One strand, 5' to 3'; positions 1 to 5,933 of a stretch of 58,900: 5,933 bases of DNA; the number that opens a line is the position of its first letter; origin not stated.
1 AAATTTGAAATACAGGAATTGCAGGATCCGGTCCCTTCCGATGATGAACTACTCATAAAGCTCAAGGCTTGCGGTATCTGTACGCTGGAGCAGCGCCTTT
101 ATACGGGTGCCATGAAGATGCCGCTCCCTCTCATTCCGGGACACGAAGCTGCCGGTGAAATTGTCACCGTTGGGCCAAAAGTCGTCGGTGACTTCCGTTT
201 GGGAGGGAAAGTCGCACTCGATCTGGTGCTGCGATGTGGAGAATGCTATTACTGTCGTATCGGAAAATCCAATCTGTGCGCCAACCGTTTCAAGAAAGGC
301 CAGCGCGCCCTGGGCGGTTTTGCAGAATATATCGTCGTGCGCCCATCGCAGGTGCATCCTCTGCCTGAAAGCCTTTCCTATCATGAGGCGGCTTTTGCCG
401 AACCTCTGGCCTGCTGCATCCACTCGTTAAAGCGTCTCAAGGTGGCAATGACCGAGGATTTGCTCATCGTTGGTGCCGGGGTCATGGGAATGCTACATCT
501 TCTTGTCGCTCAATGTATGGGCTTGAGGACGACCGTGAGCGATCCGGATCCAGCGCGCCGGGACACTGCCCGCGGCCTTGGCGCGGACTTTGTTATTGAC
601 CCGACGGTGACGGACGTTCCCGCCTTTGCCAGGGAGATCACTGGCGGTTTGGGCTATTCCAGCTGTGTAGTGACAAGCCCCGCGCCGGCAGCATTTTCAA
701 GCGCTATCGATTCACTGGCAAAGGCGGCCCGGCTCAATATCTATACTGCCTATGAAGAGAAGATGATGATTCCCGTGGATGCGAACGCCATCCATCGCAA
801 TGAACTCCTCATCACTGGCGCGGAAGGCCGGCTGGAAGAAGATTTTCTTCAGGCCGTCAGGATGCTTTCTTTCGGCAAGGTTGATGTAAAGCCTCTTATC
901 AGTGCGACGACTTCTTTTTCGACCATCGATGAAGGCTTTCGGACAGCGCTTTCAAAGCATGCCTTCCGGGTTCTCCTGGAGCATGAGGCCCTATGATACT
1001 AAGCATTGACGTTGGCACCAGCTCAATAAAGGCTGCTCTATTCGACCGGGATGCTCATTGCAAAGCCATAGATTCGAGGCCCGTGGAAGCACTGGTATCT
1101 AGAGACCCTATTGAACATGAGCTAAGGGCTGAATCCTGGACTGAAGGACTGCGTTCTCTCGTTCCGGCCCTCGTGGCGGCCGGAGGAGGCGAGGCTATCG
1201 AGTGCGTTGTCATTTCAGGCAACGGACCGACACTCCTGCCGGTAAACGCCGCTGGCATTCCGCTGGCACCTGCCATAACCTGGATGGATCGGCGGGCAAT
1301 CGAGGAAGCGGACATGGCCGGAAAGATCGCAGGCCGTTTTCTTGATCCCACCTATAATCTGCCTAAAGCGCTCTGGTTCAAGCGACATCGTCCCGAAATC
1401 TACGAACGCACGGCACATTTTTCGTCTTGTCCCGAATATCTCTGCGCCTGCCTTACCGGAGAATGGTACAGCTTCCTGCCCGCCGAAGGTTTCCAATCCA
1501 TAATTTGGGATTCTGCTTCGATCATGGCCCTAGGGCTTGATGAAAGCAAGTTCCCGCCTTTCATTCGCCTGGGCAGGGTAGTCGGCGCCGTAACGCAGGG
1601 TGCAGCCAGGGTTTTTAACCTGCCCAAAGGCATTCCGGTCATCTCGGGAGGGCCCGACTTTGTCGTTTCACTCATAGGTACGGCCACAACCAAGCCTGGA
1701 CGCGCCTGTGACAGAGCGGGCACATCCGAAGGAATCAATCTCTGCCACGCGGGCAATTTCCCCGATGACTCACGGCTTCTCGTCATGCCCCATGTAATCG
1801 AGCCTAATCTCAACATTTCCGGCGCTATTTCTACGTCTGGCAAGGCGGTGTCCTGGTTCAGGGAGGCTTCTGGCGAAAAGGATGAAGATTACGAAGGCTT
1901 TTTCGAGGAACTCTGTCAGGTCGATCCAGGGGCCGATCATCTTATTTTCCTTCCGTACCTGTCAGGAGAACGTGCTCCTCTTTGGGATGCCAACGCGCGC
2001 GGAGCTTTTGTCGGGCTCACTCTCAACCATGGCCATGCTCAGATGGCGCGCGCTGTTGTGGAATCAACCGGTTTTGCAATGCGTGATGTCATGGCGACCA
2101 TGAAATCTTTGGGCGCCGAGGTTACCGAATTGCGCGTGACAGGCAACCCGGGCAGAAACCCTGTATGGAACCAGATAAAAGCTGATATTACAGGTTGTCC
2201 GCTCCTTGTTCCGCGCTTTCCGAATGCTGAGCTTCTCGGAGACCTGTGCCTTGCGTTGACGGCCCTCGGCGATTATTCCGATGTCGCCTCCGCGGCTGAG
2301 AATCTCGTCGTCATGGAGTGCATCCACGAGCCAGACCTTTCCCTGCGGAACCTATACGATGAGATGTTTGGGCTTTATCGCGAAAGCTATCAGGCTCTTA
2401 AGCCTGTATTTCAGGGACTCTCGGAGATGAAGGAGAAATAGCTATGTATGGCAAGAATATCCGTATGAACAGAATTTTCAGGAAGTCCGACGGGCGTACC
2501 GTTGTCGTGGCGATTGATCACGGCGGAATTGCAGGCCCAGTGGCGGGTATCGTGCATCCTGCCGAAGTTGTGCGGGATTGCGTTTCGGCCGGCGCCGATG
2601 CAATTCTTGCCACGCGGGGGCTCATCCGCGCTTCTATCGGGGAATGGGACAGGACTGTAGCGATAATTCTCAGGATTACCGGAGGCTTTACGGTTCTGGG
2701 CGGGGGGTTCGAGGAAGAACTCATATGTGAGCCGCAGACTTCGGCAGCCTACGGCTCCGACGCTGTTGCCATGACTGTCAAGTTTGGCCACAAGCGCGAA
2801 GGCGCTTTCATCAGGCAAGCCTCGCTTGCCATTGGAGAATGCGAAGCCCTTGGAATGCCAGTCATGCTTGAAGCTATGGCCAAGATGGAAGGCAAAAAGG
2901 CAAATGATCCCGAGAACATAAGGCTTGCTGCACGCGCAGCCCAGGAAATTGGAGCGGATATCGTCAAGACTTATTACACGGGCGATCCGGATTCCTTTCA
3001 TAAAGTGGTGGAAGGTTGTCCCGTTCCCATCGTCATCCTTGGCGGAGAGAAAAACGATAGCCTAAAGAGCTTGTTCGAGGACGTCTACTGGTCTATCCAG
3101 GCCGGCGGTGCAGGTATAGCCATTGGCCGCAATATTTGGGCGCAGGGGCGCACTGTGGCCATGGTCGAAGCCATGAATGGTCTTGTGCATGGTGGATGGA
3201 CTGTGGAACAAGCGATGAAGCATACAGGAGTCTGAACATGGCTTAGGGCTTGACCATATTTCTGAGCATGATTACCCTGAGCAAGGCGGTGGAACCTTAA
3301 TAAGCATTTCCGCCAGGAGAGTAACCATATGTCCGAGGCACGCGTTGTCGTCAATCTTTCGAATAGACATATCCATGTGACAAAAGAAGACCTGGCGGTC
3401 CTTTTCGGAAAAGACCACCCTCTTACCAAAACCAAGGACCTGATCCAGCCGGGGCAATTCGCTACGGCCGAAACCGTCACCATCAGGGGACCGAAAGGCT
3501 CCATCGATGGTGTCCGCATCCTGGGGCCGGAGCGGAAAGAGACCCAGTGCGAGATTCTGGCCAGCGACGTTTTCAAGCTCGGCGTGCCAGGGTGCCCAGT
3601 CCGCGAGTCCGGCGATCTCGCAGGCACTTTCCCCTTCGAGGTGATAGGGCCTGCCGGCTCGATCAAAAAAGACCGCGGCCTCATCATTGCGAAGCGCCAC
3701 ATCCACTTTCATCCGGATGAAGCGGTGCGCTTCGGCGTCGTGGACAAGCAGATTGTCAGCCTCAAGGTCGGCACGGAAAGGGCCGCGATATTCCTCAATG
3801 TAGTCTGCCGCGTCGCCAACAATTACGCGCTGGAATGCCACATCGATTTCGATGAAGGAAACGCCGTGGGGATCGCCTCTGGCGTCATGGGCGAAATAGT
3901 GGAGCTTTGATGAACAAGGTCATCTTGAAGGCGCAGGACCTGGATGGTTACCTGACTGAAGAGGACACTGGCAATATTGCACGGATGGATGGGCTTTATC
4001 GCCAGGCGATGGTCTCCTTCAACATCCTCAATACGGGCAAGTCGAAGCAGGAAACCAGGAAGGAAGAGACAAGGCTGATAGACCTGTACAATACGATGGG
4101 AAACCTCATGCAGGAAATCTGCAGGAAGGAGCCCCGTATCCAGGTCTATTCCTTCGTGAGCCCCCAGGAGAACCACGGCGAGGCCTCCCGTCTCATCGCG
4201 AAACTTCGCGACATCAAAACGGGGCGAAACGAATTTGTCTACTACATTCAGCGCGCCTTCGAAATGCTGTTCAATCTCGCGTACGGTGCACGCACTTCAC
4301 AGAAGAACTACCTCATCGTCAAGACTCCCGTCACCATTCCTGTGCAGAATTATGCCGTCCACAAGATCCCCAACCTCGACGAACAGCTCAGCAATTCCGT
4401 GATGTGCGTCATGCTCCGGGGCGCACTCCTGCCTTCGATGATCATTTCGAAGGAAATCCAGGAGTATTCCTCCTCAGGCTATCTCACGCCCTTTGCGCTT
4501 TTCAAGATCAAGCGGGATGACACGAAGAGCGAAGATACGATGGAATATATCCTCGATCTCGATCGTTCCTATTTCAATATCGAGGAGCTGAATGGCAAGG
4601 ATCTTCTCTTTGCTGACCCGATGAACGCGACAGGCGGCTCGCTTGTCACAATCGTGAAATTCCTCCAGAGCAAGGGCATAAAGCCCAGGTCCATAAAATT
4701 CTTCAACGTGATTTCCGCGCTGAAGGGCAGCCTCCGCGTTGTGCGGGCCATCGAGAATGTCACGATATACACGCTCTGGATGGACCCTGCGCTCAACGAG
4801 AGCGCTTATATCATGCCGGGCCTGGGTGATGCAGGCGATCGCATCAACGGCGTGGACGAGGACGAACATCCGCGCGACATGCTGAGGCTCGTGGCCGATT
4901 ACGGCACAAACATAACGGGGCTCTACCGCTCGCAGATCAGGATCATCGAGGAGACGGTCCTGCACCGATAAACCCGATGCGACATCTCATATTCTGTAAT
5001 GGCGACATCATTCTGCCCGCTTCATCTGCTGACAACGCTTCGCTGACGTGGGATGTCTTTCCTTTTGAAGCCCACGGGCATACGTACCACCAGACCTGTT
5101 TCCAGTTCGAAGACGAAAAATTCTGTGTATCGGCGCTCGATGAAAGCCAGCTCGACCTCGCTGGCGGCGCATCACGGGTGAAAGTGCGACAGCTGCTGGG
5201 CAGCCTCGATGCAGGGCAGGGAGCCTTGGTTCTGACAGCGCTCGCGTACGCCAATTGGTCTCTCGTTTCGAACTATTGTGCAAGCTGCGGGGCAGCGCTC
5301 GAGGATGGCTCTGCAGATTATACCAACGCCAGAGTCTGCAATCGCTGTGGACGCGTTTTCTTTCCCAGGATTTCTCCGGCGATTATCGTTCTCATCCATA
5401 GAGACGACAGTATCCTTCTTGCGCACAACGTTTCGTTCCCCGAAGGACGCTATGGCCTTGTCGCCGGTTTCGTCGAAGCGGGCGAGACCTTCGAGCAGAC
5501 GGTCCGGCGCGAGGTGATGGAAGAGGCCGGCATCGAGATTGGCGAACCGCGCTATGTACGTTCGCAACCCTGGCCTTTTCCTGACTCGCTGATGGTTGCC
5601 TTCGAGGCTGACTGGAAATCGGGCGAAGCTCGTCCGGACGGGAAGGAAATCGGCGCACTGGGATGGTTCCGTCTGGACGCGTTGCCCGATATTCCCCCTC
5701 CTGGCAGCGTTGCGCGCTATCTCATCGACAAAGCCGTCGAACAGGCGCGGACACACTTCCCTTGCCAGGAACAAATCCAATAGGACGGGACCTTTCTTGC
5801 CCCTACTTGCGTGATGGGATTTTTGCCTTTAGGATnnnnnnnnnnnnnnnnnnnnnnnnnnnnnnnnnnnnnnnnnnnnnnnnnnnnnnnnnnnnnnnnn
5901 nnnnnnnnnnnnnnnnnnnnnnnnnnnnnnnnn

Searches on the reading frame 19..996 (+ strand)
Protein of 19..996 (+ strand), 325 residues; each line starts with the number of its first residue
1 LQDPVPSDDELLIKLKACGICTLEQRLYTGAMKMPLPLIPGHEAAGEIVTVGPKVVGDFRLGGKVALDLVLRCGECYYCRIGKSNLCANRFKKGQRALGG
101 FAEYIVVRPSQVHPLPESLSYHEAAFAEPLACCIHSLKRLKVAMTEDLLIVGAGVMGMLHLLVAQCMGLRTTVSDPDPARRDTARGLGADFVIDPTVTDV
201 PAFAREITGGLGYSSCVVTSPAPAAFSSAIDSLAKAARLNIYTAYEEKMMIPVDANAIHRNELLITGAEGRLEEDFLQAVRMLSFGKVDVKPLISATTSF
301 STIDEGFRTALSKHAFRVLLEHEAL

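Call 94: search_protein_families(library=pfam, proteins=[window:19-996:+], max_evalue=0.00001)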
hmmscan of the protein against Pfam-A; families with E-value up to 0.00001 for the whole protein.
window:19-996:+ (325 aa): 2 families
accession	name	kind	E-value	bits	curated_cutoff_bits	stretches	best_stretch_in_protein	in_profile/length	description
PF08240.17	ADH_N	-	1.3e-25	90.1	23.5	1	8-117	2-104/104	Alcohol dehydrogenase GroES-like domain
PF00107.32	ADH_zinc_N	-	2.4e-15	57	31.8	1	157-283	3-127/129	Zinc-binding dehydrogenase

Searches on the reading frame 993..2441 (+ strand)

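Call 94: search_protein_families(library=pfam, proteins=[window:993-2441:+], max_evalue=0.00001)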
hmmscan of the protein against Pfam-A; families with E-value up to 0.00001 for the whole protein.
window:993-2441:+ (482 aa): 2 families
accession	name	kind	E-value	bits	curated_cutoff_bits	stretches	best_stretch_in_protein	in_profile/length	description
PF02782.22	FGGY_C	-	5.2e-33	114.9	27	1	242-424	5-197/198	FGGY family of carbohydrate kinases, C-terminal domain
PF00370.27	FGGY_N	-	1.5e-26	93.9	28.8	1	1-229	1-245/245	FGGY family of carbohydrate kinases, N-terminal domain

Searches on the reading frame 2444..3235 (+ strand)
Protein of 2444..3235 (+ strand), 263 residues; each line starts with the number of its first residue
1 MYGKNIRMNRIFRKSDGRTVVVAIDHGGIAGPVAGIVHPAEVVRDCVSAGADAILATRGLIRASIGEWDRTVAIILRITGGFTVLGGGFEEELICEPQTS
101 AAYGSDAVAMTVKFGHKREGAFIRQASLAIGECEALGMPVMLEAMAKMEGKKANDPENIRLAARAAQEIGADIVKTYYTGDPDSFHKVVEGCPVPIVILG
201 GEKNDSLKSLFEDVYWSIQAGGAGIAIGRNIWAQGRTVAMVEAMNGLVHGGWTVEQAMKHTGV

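Call 94: search_protein_families(library=pfam, proteins=[window:2444-3235:+], max_evalue=0.00001)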
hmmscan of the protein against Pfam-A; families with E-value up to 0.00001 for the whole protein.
window:2444-3235:+ (263 aa): 1 family
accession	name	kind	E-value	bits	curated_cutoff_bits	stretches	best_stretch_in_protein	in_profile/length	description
PF01791.15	DeoC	-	9e-36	124.1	23.8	1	19-233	1-228/229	DeoC/LacD family aldolase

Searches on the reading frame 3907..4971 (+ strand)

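Call 94: search_protein_families(library=pfam, proteins=[window:3907-4971:+], max_evalue=0.00001)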
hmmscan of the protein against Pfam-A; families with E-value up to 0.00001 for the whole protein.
window:3907-4971:+ (354 aa): 1 family
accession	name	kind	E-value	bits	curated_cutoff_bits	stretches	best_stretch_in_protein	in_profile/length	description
PF14681.12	UPRTase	-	9.2e-26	91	27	1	227-313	117-203/206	Uracil phosphoribosyltransferase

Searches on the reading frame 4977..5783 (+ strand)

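Call 94: search_protein_families(library=pfam, proteins=[window:4977-5783:+], max_evalue=0.00001)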
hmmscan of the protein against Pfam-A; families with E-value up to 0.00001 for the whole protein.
window:4977-5783:+ (268 aa): 1 family
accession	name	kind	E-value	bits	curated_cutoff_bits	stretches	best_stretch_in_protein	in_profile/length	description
PF00293.34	NUDIX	-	2.5e-18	66.8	21.1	1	134-238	4-119/134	NUDIX domain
